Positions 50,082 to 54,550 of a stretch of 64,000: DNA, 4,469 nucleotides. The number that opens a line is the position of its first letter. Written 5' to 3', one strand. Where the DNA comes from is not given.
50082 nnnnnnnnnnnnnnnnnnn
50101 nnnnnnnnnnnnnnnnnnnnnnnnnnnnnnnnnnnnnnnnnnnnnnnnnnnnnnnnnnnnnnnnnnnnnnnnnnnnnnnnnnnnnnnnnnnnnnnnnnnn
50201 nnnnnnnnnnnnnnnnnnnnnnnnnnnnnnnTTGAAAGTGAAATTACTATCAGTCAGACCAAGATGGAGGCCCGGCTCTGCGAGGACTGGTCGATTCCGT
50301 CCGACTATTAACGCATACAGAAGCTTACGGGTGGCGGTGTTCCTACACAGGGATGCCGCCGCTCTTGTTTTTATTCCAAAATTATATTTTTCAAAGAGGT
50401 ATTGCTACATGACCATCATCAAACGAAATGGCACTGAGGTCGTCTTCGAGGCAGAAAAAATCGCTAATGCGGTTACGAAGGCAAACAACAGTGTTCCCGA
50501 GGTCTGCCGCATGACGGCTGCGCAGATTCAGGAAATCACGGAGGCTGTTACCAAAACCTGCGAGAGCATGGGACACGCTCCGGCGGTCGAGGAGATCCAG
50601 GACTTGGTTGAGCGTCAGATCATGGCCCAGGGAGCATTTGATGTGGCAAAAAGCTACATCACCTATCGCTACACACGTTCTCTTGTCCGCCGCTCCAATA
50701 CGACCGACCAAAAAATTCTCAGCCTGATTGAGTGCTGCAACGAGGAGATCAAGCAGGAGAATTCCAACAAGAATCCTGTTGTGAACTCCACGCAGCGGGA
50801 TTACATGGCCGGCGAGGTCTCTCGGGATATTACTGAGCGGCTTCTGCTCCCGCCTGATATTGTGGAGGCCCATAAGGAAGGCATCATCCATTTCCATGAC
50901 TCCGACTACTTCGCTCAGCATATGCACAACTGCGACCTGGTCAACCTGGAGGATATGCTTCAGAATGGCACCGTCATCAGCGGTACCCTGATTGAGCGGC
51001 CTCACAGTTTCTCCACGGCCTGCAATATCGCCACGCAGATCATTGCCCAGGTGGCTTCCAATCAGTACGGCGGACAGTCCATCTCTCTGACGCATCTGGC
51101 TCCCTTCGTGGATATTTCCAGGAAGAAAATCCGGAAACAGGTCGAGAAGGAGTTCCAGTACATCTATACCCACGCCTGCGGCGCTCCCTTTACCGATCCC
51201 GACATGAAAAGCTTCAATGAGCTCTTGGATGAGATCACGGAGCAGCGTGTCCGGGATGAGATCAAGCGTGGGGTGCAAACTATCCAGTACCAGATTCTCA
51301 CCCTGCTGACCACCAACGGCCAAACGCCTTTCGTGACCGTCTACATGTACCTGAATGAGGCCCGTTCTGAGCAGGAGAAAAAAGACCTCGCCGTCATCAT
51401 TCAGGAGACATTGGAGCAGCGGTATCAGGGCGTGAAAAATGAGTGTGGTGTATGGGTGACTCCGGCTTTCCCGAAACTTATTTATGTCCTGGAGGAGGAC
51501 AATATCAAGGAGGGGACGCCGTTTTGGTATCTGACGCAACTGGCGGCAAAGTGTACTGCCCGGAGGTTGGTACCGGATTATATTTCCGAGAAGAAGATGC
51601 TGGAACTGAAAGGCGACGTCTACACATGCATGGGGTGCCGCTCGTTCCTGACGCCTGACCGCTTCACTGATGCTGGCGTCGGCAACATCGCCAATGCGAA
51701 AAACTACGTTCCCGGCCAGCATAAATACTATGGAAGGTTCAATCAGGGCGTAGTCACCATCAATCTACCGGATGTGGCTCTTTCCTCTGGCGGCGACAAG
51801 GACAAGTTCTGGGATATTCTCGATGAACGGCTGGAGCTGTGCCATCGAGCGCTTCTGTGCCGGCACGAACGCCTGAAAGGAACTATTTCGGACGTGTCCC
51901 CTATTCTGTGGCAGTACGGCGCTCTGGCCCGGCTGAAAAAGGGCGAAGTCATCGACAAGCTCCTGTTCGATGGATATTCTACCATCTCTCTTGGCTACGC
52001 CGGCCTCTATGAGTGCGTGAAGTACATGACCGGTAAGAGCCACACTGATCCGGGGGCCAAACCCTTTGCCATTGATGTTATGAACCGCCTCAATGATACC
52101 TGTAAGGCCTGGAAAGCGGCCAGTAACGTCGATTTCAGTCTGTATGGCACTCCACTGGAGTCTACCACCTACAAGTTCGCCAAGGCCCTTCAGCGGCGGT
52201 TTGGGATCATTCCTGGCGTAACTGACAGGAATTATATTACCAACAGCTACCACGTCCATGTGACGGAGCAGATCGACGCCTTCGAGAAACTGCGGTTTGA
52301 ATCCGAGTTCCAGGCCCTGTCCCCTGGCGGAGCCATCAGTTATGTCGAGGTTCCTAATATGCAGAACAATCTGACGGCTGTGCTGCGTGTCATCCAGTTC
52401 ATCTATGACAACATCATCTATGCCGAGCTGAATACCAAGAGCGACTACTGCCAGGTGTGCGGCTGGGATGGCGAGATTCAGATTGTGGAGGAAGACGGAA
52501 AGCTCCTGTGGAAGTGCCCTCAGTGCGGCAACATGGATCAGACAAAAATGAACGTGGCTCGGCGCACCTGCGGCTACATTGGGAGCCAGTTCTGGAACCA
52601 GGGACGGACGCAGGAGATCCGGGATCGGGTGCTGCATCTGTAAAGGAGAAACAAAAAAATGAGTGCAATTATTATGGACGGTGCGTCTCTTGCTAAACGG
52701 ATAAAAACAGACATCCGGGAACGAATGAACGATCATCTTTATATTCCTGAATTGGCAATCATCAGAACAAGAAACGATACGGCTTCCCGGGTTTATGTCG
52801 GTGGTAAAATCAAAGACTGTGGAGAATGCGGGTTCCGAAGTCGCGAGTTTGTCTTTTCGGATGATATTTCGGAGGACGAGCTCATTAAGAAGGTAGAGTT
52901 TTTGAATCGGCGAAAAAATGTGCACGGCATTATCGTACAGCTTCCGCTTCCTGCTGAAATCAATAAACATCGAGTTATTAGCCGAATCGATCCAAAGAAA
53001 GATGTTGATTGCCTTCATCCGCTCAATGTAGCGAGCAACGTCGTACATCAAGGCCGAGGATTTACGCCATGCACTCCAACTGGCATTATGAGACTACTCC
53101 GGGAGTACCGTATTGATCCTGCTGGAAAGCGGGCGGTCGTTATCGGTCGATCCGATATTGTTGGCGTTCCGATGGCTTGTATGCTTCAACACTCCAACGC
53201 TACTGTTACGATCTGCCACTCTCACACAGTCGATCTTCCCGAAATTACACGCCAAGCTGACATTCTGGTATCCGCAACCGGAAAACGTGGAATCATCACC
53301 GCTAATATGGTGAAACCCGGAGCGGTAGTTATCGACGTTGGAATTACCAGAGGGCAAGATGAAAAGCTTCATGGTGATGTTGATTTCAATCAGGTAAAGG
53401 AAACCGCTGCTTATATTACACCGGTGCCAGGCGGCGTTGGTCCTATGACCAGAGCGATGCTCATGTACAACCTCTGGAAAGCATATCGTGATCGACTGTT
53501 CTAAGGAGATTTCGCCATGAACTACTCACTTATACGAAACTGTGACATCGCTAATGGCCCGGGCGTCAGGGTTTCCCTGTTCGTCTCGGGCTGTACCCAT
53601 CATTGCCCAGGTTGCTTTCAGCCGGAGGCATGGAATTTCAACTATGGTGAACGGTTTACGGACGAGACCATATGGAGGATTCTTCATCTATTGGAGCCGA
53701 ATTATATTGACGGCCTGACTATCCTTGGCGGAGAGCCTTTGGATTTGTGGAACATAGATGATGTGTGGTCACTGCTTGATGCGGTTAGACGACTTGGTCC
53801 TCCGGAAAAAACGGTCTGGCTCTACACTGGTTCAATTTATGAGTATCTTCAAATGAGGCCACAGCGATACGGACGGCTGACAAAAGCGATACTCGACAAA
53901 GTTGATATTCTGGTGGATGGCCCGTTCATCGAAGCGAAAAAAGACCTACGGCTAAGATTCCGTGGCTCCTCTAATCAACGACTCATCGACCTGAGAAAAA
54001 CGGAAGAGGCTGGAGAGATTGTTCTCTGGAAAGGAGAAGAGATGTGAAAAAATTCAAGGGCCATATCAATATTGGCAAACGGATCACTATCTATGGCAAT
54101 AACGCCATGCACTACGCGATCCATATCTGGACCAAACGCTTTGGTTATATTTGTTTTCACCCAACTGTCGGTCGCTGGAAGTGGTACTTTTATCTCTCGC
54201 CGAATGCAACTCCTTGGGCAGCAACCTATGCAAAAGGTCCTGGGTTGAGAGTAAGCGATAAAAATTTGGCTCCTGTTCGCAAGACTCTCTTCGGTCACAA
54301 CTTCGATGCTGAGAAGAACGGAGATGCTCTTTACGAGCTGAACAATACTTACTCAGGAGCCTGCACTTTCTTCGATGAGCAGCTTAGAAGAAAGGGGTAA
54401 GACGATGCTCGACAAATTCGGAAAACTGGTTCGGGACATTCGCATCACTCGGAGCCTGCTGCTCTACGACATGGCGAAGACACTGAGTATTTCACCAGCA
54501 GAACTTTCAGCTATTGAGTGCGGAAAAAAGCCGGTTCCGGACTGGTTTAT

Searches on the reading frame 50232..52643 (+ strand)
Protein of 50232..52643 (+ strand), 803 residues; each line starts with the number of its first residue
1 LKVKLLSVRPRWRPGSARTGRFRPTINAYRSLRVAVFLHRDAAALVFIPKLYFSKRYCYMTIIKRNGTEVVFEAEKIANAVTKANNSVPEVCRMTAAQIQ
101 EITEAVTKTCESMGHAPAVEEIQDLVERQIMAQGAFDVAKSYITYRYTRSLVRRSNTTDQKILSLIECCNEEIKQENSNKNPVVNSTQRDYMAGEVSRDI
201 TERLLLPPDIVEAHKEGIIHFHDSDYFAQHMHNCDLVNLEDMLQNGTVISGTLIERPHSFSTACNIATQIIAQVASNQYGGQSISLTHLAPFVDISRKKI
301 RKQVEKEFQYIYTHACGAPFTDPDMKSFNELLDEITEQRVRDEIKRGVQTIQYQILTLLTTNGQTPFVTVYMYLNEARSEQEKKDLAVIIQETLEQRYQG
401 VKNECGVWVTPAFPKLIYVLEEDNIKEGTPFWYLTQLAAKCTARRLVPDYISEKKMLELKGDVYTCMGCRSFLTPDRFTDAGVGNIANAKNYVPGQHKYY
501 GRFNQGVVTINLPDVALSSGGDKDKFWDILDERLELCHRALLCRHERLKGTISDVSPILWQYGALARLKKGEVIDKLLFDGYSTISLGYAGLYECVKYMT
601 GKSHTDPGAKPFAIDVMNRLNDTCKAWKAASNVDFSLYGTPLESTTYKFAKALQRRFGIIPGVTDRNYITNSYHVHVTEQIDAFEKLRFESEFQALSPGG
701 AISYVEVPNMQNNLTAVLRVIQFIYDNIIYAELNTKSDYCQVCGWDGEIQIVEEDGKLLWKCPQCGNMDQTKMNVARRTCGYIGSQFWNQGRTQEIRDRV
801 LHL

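Call 11: search_protein_families(library=pfam, proteins=[window:50232-52643:+], max_evalue=0.01)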
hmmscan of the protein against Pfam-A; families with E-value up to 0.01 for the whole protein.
window:50232-52643:+ (803 aa): 3 families
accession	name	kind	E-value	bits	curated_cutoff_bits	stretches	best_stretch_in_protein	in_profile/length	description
PF13597.11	NRDD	-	1.1e-192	642.1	26.2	1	176-802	1-562/562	Anaerobic ribonucleoside-triphosphate reductase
PF03477.21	ATP-cone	-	4.4e-22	78.9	25.8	1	60-150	1-87/88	ATP cone domain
PF01228.26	Gly_radical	-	3.4e-19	69.8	22.2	1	678-784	2-103/106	Glycine radical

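Call 12: search_protein_families(library=phrogs, proteins=[window:50232-52643:+], max_evalue=0.001)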
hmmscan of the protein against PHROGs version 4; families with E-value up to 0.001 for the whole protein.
window:50232-52643:+ (803 aa): 5 families
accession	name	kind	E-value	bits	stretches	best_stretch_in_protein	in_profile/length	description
phrog_487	-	moron, auxiliary metabolic gene and host takeover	3.5e-201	671.1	1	60-802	4-712/718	NrdD-like anaerobic ribonucleotide reductase large subunit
phrog_4218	-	DNA, RNA and nucleotide metabolism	1.1e-99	334.7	1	464-802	8-332/333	anaerobic ribonucleoside reductase large subunit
phrog_26446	-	DNA, RNA and nucleotide metabolism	2.1e-31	109.8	2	606-749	202-348/761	anaerobic ribonucleoside reductase large subunit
phrog_29160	-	DNA, RNA and nucleotide metabolism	8.1e-23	82.3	1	643-802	3-155/158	anaerobic ribonucleoside reductase large subunit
phrog_25611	-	DNA, RNA and nucleotide metabolism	5.6e-06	25.5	1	506-732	700-916/978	anaerobic ribonucleoside reductase large subunit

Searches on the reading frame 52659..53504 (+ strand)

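Call 11: search_protein_families(library=pfam, proteins=[window:52659-53504:+], max_evalue=0.01)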
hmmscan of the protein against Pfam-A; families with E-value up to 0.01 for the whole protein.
window:52659-53504:+ (281 aa): 3 families
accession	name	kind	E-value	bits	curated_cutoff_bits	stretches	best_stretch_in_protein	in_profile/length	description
PF02882.25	THF_DHG_CYH_C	-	7.5e-67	224.1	27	1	120-278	1-158/160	Tetrahydrofolate dehydrogenase/cyclohydrolase, NAD(P)-binding domain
PF00763.28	THF_DHG_CYH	-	1.1e-33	116.3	32.8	1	6-117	1-115/115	Tetrahydrofolate dehydrogenase/cyclohydrolase, catalytic domain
PF02423.21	OCD_Mu_crystall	-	7.7e-05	22.2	24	1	177-241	175-238/314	Ornithine cyclodeaminase/mu-crystallin family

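Call 12: search_protein_families(library=phrogs, proteins=[window:52659-53504:+], max_evalue=0.001)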
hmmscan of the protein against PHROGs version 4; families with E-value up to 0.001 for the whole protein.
window:52659-53504:+ (281 aa): 1 family
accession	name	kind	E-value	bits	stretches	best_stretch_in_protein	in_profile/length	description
phrog_7320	-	other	1.5e-97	327.2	1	1-275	1-278/285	tetrahydrofolate dehydrogenase and cyclohydrolase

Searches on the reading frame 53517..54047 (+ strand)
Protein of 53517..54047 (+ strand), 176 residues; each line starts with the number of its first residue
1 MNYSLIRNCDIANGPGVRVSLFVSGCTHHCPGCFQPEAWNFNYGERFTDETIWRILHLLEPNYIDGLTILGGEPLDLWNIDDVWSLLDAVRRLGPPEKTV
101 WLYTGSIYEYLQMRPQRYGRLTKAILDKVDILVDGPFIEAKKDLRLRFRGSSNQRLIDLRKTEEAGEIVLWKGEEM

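Call 11: search_protein_families(library=pfam, proteins=[window:53517-54047:+], max_evalue=0.01)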
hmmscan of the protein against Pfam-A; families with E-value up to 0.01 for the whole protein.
window:53517-54047:+ (176 aa): 2 families
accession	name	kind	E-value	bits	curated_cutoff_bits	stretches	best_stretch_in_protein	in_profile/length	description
PF13353.11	Fer4_12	-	3.1e-46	157.5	22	1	12-157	1-137/137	4Fe-4S single cluster domain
PF04055.27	Radical_SAM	-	2.3e-10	41.3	29.5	1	22-155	3-128/166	Radical SAM superfamily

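Call 12: search_protein_families(library=phrogs, proteins=[window:53517-54047:+], max_evalue=0.001)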
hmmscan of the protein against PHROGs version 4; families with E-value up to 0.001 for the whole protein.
window:53517-54047:+ (176 aa): 2 families
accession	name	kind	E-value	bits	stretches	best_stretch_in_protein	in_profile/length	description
phrog_626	-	DNA, RNA and nucleotide metabolism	5.7e-52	176.6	1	1-166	1-160/164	anaerobic ribonucleotide reductase small subunit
phrog_2076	-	moron, auxiliary metabolic gene and host takeover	4.8e-05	24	1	14-75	30-97/247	QueE-like radical SAM domain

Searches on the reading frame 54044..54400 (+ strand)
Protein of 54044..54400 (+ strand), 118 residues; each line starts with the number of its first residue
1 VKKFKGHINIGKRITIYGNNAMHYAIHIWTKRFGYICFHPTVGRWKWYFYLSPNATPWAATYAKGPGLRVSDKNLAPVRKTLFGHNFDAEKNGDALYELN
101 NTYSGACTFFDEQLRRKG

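Call 11: search_protein_families(library=pfam, proteins=[window:54044-54400:+], max_evalue=0.01)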
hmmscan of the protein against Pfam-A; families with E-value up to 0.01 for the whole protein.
window:54044-54400:+ (118 aa): 0 families

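Call 12: search_protein_families(library=phrogs, proteins=[window:54044-54400:+], max_evalue=0.001)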
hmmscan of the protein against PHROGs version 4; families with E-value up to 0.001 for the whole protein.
window:54044-54400:+ (118 aa): 1 family
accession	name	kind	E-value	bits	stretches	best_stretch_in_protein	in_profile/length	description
phrog_32401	-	unknown function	1.8e-05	25.9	1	4-57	69-127/140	-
